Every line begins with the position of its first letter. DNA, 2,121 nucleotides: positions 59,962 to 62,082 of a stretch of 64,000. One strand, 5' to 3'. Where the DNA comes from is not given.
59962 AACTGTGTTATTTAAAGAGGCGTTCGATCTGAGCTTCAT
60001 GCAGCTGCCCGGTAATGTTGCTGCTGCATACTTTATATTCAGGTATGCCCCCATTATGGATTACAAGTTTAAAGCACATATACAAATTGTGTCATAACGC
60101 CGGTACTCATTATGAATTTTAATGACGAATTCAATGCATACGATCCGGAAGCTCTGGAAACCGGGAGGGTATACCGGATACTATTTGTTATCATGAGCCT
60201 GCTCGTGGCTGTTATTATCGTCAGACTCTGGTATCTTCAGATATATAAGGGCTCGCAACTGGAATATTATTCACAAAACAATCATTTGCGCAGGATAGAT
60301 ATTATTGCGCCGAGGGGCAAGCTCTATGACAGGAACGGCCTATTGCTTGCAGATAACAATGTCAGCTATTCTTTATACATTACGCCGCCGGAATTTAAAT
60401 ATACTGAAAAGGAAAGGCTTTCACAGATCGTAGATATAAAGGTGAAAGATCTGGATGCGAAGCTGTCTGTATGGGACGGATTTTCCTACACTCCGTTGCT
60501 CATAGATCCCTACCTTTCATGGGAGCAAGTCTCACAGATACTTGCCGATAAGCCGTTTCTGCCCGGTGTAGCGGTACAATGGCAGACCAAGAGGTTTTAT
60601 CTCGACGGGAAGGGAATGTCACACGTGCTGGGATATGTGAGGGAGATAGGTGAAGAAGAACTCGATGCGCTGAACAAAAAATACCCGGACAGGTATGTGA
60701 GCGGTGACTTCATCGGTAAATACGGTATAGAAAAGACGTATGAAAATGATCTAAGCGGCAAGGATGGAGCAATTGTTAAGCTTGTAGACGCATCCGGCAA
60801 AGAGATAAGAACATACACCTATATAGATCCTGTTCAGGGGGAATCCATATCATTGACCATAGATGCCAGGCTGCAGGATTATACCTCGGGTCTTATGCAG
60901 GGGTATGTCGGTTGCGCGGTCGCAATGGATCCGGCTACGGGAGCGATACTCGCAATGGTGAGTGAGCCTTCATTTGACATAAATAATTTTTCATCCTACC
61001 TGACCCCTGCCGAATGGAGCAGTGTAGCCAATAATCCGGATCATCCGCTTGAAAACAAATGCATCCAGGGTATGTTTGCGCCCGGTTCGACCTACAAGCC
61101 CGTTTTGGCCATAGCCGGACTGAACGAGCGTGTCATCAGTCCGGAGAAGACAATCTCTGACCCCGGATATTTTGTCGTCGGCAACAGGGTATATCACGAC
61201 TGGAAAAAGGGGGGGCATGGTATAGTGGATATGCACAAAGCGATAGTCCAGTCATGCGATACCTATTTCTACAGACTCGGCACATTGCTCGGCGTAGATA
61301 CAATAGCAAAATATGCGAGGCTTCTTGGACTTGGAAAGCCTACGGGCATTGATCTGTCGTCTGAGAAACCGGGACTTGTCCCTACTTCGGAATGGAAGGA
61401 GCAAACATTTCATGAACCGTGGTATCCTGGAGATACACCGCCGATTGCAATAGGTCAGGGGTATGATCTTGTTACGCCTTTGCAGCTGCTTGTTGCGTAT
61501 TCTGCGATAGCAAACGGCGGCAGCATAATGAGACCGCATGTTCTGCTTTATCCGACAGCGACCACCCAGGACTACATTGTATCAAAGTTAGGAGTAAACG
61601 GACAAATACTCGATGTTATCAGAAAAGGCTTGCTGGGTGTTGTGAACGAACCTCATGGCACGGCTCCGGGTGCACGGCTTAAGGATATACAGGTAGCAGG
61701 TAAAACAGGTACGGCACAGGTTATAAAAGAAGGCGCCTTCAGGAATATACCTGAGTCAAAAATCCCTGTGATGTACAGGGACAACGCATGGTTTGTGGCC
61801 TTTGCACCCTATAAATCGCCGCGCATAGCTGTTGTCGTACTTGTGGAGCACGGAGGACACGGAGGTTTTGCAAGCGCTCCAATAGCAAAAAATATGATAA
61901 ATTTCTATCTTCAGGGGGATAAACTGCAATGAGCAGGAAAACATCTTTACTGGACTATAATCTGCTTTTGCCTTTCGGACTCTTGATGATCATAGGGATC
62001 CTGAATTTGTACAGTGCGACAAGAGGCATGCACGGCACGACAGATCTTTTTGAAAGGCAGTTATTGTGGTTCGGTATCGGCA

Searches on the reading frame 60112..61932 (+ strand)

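Call 59: search_protein_families(library=ncbifam, proteins=[window:60112-61932:+], max_evalue=1e-10)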
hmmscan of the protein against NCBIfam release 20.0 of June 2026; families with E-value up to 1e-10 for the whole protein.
window:60112-61932:+ (606 aa): 16 families
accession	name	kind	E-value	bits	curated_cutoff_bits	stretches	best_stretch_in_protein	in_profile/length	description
TIGR03423.1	pbp2_mrdA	equivalog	5.2e-199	662.6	455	1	22-601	4-592/593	penicillin-binding protein 2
NF008061.0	PRK10795.1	equivalog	1.4e-119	400.5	962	1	7-604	8-617/634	peptidoglycan DD-transpeptidase MrdA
TIGR02214.1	spoVD_pbp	equivalog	6.8e-77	259.2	688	1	25-597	6-552/636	stage V sporulation protein D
NF051842.1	PBP4_5_Efaec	equivalog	9.1e-57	192.8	700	1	66-539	163-617/668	penicillin-binding protein PBP4(5)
NF000237.1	MECA_PBP2A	equivalog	2.5e-43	148.3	750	1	63-537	146-603/668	PBP2a family beta-lactam-resistant peptidoglycan transpeptidase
NF033378.1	MECD_PBP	exception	7.8e-41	140.1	1450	1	55-537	140-611/678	PBP2a family beta-lactam-resistant peptidoglycan transpeptidase MecD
NF000406.1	MECB_PBP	exception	2.2e-40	138.7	1450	1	55-537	137-608/674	PBP2a family beta-lactam-resistant peptidoglycan transpeptidase MecB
NF000409.1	MECA_pure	exception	4.2e-38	131.3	1490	1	63-537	146-603/668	PBP2a family beta-lactam-resistant peptidoglycan transpeptidase MecA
NF000410.1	MECA1_pure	exception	2.2e-37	128.5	1480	1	63-537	145-601/666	PBP2a family beta-lactam-resistant peptidoglycan transpeptidase MecA1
NF000407.1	MECC_PBP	exception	7.9e-37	126.8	1500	1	66-538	146-601/665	PBP2a family beta-lactam-resistant peptidoglycan transpeptidase MecC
NF053573.1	PBP2_PenA_Neis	exception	1.3e-36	126.3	1105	1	18-595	26-556/572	peptidoglycan D,D-transpeptidase PBP2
NF000408.1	MECA2_pure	exception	1.7e-36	125.7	1525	1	64-537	147-603/668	PBP2a family beta-lactam-resistant peptidoglycan transpeptidase MecA2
NF038278.1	strep_PBP2B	exception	6.8e-36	124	975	1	134-601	195-676/678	penicillin-binding protein PBP2B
NF011685.0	PRK15105.1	subfamily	2.2e-30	105.8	737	1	26-592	29-550/588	peptidoglycan glycosyltransferase FtsI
NF038271.1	strep_PBP2X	exception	1.6e-24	86.2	1050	1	150-481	172-485/750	penicillin-binding protein PBP2X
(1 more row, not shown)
